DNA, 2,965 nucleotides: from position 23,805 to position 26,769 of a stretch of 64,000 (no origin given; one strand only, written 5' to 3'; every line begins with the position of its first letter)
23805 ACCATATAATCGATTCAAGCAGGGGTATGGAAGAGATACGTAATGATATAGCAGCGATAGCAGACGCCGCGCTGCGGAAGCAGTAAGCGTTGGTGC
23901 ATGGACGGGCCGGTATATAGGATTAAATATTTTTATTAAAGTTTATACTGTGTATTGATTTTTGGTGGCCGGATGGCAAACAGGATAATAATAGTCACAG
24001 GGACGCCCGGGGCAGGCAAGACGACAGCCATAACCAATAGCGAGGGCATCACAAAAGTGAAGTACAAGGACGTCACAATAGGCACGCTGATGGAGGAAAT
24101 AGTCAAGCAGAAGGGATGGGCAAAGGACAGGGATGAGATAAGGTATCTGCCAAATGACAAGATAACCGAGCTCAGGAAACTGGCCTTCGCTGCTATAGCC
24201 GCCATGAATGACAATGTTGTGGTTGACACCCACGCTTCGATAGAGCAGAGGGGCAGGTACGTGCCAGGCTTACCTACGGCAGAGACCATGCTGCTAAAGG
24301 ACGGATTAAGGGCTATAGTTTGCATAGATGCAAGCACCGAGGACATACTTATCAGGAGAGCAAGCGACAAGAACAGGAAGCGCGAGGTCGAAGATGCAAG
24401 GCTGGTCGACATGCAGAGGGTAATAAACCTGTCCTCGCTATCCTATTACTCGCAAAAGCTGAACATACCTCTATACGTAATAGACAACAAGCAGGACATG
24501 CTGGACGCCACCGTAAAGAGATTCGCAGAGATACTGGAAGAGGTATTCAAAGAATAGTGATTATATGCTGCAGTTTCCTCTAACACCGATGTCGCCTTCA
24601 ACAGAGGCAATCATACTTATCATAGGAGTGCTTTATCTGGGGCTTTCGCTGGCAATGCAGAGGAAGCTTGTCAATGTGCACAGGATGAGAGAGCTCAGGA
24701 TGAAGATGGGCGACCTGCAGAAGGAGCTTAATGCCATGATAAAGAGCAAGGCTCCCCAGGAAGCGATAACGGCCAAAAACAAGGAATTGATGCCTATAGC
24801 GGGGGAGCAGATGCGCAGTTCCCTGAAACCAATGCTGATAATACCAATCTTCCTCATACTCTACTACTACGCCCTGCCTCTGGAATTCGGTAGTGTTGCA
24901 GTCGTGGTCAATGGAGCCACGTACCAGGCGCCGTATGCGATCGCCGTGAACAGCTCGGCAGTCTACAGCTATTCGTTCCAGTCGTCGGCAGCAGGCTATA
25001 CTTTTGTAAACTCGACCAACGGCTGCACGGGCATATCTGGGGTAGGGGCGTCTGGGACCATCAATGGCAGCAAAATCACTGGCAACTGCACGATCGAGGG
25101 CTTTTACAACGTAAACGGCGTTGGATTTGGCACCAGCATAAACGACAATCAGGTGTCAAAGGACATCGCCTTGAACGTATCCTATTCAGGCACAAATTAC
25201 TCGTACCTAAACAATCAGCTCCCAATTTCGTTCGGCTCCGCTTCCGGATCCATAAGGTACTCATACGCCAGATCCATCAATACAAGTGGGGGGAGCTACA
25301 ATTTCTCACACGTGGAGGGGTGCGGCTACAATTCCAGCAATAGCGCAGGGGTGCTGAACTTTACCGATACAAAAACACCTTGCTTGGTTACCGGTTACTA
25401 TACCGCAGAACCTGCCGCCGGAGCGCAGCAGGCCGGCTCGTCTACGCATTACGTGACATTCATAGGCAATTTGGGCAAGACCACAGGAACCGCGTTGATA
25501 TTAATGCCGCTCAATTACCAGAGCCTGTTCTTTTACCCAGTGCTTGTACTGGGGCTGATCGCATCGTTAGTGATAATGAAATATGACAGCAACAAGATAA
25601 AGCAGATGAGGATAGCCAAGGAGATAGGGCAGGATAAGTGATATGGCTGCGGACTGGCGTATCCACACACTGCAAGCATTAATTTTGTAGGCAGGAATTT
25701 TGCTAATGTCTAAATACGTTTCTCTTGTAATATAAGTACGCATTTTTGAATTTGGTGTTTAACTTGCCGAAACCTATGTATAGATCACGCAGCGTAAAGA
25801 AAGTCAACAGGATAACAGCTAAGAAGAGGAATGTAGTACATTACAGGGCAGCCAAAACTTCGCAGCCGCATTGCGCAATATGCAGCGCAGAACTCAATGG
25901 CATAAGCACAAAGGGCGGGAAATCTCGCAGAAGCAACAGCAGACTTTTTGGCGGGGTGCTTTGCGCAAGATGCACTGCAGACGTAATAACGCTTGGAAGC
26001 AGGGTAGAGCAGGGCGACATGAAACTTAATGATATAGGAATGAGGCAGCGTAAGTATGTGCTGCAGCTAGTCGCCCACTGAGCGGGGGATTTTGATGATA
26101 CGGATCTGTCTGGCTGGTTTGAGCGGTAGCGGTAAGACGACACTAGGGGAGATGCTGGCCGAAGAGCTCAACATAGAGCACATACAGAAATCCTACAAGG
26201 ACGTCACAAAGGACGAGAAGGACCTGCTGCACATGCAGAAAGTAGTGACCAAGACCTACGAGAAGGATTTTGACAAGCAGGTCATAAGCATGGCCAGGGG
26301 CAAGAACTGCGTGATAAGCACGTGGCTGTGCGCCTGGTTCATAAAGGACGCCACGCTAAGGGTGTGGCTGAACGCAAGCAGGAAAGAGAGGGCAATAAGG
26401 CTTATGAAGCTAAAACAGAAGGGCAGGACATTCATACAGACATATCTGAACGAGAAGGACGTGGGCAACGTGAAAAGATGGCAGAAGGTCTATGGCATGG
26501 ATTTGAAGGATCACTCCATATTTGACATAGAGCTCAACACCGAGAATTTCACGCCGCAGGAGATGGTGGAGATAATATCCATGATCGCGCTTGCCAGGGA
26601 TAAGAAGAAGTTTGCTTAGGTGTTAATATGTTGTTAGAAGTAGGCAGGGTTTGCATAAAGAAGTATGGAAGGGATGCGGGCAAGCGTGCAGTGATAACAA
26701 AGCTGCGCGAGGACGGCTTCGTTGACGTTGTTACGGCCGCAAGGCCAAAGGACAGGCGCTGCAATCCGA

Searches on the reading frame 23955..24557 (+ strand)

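Call 13: search_protein_families(library=pfam, proteins=[window:23955-24557:+], max_evalue=0.001)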
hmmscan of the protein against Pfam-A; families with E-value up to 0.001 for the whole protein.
window:23955-24557:+ (200 aa): 3 families
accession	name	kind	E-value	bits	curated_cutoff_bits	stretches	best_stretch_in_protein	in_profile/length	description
PF13207.12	AAA_17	-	4.3e-23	82.5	27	1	15-147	1-131/136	AAA domain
PF13238.12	AAA_18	-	4.6e-09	37.2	29.4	1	12-147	1-123/128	AAA domain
PF13671.12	AAA_33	-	2.3e-05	25.2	27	1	12-156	2-139/143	AAA domain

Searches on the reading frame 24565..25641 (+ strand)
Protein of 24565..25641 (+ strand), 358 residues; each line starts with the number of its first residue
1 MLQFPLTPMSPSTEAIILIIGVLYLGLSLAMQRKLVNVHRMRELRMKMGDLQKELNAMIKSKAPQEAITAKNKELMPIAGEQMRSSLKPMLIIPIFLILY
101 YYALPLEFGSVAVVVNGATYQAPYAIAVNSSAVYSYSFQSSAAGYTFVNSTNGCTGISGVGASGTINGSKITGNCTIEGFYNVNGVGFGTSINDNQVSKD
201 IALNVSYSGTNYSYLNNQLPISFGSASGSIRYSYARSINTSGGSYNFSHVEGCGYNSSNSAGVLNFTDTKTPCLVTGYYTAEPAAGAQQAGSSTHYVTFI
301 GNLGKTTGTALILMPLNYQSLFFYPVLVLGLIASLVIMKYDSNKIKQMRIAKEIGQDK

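Call 13: search_protein_families(library=pfam, proteins=[window:24565-25641:+], max_evalue=0.001)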
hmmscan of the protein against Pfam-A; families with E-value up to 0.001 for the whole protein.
window:24565-25641:+ (358 aa): 1 family
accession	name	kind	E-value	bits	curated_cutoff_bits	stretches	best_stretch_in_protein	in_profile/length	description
PF01956.21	EMC3_TMCO1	-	1.2e-07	32.2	27.1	1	15-112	17-116/169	Integral membrane protein EMC3/TMCO1-like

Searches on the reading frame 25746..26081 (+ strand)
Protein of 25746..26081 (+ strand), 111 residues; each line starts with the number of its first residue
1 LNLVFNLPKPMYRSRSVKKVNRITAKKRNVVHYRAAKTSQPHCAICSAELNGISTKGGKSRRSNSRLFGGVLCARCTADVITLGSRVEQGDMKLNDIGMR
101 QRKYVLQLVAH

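Call 13: search_protein_families(library=pfam, proteins=[window:25746-26081:+], max_evalue=0.001)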
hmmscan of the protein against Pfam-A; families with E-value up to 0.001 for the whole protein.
window:25746-26081:+ (111 aa): 1 family
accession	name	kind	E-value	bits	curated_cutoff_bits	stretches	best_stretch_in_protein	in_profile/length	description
PF01199.23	Ribosomal_L34e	-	1.7e-11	44.6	27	1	8-81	9-89/94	Ribosomal protein L34e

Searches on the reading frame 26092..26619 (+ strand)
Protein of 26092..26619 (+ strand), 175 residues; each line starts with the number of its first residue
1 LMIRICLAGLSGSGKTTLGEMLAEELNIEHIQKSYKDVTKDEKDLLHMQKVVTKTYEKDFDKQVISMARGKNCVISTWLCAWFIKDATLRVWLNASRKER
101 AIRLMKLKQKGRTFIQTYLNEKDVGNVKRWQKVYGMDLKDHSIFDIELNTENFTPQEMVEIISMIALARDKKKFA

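Call 13: search_protein_families(library=pfam, proteins=[window:26092-26619:+], max_evalue=0.001)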
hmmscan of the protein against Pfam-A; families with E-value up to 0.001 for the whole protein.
window:26092-26619:+ (175 aa): 9 families
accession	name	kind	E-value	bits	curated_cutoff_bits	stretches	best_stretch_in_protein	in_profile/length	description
PF13189.12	Cytidylate_kin2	-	4e-16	60.1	28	2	59-151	80-175/176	Cytidylate kinase-like family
PF13238.12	AAA_18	-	4.4e-10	40.5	29.4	1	5-108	1-112/128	AAA domain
PF02224.24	Cytidylate_kin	-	9.5e-07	29.2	26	0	66-113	108-157/211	Cytidylate kinase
PF13207.12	AAA_17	-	6.5e-06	26.9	27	1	9-112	2-127/136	AAA domain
PF13671.12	AAA_33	-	1.9e-05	25.4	27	1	6-101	3-86/143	AAA domain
PF01202.28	SKI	-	3.4e-05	24.4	22.1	1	12-125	2-121/159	Shikimate kinase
PF00004.35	AAA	-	0.0001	23.2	21.2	1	5-52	1-38/131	ATPase family associated with various cellular activities (AAA)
PF01712.25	dNK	-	0.0001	22.6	27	1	5-56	1-46/203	Deoxynucleoside kinase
PF13521.12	AAA_28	-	0.00017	22.3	27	1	4-47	1-44/164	AAA domain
